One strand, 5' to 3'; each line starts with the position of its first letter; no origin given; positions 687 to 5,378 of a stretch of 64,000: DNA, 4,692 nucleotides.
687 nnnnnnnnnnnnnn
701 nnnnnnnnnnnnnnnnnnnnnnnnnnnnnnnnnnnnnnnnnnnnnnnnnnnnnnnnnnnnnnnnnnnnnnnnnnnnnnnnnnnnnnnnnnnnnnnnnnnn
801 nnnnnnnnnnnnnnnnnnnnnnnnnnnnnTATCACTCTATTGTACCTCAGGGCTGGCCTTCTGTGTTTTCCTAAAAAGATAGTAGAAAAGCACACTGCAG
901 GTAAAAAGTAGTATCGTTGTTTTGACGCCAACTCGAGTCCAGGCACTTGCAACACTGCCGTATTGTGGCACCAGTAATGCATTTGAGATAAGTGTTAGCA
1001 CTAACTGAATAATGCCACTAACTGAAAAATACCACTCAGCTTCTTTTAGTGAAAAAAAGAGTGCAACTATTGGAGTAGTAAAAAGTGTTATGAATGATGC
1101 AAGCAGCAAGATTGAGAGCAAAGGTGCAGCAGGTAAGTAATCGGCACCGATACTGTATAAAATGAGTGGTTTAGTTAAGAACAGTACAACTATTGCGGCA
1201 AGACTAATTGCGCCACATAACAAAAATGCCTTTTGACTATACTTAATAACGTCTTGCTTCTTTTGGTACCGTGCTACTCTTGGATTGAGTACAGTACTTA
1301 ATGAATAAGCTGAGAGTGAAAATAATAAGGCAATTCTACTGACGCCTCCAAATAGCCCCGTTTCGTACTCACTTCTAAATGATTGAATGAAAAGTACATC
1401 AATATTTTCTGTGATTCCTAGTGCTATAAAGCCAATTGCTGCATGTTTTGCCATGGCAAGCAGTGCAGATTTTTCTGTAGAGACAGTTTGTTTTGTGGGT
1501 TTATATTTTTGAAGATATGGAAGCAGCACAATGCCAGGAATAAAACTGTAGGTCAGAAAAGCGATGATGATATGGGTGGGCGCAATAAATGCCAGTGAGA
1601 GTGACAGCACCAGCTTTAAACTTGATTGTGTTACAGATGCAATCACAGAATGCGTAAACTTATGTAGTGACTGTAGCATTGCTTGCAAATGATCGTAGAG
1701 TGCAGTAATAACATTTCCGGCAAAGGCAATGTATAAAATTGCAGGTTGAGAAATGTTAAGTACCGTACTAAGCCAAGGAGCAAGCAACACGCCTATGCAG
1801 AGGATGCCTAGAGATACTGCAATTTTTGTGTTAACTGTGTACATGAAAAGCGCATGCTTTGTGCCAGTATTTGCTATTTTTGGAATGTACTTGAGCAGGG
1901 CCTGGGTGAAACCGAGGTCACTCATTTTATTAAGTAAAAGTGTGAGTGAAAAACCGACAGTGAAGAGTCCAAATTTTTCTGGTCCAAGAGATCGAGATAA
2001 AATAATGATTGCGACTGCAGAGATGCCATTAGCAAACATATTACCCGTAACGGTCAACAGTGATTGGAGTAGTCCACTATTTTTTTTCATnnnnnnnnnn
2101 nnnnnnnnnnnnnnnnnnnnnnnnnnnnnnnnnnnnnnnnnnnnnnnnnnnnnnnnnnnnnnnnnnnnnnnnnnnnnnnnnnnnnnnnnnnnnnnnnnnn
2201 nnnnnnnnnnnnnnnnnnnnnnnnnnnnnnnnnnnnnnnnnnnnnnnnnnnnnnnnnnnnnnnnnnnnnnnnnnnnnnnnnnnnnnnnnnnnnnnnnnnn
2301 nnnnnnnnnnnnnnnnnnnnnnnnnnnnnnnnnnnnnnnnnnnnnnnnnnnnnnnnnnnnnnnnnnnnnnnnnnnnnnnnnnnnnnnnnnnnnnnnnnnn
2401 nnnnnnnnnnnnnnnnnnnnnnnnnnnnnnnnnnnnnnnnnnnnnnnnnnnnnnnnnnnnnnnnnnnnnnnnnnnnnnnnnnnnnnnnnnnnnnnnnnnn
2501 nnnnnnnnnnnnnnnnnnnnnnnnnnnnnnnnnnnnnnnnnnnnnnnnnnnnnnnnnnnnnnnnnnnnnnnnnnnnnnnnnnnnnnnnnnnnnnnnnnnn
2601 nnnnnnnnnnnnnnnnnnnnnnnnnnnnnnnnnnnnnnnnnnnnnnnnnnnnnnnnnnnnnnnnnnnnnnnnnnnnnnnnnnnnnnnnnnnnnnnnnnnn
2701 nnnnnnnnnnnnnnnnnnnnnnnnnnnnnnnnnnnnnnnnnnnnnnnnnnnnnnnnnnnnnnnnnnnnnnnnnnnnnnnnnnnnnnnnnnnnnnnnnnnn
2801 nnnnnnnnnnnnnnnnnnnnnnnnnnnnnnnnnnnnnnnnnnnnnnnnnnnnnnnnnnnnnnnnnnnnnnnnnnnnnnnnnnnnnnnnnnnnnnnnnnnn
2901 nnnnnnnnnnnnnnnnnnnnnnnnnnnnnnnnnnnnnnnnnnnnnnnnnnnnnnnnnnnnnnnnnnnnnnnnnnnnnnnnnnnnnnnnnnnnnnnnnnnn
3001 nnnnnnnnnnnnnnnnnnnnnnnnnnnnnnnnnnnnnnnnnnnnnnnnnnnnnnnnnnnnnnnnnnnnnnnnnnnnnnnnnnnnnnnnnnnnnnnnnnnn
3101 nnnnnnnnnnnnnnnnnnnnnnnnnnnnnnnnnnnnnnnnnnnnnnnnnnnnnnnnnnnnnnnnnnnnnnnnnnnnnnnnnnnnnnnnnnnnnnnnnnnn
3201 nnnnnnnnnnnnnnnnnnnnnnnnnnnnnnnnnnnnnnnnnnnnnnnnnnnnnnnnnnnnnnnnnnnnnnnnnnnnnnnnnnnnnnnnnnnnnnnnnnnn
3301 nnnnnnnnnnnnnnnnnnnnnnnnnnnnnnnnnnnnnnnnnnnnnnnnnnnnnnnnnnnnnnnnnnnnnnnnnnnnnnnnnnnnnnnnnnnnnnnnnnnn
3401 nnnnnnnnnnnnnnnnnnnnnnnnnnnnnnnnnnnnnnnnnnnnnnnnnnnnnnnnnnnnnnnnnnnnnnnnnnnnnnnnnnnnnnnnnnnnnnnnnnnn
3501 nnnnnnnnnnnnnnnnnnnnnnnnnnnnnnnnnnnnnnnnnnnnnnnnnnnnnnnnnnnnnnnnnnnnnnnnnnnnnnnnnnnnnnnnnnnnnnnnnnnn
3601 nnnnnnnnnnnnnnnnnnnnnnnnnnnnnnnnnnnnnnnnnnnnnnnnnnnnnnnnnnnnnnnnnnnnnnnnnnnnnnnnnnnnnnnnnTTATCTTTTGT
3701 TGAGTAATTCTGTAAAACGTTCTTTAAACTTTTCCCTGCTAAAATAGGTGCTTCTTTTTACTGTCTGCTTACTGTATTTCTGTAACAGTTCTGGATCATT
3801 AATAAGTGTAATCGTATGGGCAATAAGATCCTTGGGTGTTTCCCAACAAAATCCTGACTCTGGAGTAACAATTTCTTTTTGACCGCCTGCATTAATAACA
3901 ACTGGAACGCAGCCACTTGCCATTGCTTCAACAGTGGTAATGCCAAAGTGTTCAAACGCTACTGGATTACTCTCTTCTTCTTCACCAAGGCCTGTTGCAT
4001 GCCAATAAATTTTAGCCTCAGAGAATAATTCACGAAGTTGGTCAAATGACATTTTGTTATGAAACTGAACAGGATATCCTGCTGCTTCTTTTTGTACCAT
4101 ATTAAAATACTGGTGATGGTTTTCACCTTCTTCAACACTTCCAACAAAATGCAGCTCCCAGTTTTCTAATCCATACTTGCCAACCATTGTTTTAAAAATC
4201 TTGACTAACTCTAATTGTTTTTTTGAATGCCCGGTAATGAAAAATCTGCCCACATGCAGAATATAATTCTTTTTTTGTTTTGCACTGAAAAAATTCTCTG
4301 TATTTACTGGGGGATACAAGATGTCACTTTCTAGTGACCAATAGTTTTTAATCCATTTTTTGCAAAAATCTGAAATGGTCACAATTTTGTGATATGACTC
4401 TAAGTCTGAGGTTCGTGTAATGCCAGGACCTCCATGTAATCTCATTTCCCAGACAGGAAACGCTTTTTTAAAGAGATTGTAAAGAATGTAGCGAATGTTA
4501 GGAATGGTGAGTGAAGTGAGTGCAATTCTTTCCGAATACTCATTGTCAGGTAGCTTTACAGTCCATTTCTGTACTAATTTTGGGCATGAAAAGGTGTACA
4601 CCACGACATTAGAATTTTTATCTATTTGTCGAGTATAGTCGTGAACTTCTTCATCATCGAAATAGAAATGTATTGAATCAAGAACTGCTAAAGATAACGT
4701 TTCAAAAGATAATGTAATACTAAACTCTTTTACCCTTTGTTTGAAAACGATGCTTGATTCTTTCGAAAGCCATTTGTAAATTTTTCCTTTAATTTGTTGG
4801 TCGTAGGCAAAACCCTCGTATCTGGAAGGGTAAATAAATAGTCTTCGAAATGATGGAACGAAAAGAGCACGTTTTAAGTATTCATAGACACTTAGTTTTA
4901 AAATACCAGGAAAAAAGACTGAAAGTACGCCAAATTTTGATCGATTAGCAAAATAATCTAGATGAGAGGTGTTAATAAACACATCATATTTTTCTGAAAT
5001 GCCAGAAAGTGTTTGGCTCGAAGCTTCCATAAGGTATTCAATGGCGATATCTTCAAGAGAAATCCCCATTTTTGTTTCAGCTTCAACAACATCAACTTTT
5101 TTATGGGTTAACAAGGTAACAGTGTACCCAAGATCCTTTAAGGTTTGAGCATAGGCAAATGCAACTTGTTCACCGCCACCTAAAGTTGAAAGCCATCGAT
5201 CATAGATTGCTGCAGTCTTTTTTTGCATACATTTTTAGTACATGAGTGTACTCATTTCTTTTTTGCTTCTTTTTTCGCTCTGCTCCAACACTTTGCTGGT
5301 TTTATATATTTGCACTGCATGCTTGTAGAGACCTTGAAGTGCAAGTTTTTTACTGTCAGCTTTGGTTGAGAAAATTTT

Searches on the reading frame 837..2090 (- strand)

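Call 28: search_protein_families(library=pfam, proteins=[window:837-2090:-], max_evalue=0.01)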
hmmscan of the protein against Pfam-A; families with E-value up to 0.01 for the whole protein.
window:837-2090:- (417 aa): 2 families
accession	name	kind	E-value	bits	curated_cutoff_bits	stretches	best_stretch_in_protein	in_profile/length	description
PF01943.22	Polysacc_synt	-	1.2e-17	64.7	28.2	1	11-276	6-274/274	Polysaccharide biosynthesis protein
PF13440.11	Polysacc_synt_3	-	4.7e-14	52.8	23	1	30-322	1-292/293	Polysaccharide biosynthesis protein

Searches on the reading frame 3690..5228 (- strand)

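Call 28: search_protein_families(library=pfam, proteins=[window:3690-5228:-], max_evalue=0.01)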
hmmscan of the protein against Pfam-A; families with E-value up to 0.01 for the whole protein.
window:3690-5228:- (512 aa): 5 families
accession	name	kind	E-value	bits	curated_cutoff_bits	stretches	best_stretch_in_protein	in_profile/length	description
PF00534.26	Glycos_transf_1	-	4.6e-23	82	26.4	1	316-490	11-170/172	Glycosyl transferases group 1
PF13692.12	Glyco_trans_1_4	-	3.2e-13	50.6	27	1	321-478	2-142/142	Glycosyl transferases group 1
PF13524.12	Glyco_trans_1_2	-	0.00058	20.3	25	1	359-509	17-143/144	Glycosyl transferase-like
PF03033.26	Glyco_transf_28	-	0.0021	18.6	26.2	0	21-81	13-74/139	Glycosyltransferase family 28 N-terminal domain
PF13439.12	Glyco_transf_4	-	0.0083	16.6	28.5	0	17-51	2-36/170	Glycosyltransferase Family 4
